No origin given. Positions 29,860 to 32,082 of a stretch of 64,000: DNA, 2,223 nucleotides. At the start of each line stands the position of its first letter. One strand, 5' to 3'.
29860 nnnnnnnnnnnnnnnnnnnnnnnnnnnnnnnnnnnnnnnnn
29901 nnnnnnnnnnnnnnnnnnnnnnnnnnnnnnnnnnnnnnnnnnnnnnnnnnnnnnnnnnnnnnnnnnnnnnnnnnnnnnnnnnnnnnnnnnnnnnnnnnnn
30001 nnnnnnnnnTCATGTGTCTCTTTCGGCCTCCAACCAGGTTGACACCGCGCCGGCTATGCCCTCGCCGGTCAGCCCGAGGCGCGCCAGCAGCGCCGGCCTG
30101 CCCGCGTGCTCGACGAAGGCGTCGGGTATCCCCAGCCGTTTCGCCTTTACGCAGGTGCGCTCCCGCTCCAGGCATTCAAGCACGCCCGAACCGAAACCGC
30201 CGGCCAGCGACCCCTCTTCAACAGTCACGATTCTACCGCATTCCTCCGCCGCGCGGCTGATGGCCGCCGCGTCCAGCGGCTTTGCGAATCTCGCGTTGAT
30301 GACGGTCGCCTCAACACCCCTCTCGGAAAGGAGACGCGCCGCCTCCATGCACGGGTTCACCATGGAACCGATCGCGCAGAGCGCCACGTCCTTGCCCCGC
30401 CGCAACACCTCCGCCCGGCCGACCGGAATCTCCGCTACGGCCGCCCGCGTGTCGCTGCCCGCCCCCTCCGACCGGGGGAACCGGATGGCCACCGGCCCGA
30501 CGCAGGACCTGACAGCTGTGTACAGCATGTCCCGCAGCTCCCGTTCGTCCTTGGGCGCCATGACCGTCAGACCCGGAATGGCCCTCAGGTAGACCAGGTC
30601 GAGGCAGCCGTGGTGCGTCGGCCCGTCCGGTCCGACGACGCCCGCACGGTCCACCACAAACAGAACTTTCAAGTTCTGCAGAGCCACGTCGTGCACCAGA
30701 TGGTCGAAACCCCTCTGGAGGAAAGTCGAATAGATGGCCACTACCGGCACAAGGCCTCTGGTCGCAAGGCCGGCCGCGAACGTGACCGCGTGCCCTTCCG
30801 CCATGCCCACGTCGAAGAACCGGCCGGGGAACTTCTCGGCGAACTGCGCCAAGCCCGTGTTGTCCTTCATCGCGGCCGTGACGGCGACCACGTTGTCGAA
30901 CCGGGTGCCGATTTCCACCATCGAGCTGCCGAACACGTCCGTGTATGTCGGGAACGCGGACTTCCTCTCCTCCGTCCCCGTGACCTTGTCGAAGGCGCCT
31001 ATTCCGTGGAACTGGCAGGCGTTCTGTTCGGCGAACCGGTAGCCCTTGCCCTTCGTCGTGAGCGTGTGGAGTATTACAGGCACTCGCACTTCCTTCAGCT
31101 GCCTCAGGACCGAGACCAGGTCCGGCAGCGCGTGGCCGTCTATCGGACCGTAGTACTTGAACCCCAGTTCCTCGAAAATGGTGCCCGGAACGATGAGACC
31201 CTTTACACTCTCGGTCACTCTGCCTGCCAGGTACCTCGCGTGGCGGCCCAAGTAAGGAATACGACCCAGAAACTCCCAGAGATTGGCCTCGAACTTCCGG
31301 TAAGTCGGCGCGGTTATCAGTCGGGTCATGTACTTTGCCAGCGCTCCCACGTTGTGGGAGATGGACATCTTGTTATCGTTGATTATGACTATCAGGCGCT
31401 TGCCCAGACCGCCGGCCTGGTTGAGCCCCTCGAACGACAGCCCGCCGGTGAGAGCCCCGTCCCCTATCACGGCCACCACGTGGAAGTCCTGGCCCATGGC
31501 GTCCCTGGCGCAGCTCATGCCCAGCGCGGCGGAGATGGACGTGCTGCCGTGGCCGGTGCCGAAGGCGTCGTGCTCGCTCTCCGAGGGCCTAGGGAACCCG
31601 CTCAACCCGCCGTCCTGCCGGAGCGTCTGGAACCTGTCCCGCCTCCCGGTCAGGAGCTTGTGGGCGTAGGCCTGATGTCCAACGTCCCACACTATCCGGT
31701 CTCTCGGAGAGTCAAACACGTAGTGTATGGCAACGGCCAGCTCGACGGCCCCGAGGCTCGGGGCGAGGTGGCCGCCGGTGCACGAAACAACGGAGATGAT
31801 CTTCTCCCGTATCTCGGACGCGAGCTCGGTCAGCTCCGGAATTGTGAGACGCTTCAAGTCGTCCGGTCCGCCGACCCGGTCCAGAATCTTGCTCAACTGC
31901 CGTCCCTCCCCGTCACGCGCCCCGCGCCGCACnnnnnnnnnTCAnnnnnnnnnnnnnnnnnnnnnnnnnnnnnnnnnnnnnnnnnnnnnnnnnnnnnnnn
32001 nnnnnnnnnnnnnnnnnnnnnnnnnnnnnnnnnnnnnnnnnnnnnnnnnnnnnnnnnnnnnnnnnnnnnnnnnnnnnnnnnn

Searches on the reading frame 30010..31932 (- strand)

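Call 55: search_protein_families(library=pfam, proteins=[window:30010-31932:-], max_evalue=0.00001)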
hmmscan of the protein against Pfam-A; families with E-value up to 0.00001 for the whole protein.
window:30010-31932:- (640 aa): 3 families
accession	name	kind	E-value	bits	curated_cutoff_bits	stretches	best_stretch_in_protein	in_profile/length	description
PF13292.11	DXP_synthase_N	-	3.6e-117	391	21.2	1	17-292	1-274/274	1-deoxy-D-xylulose-5-phosphate synthase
PF02779.29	Transket_pyr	-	2.6e-44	151.4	27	1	329-489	4-171/174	Transketolase, pyrimidine binding domain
PF02780.25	Transketolase_C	-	2.4e-32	111.9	25.9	1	505-626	1-124/124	Transketolase, C-terminal domain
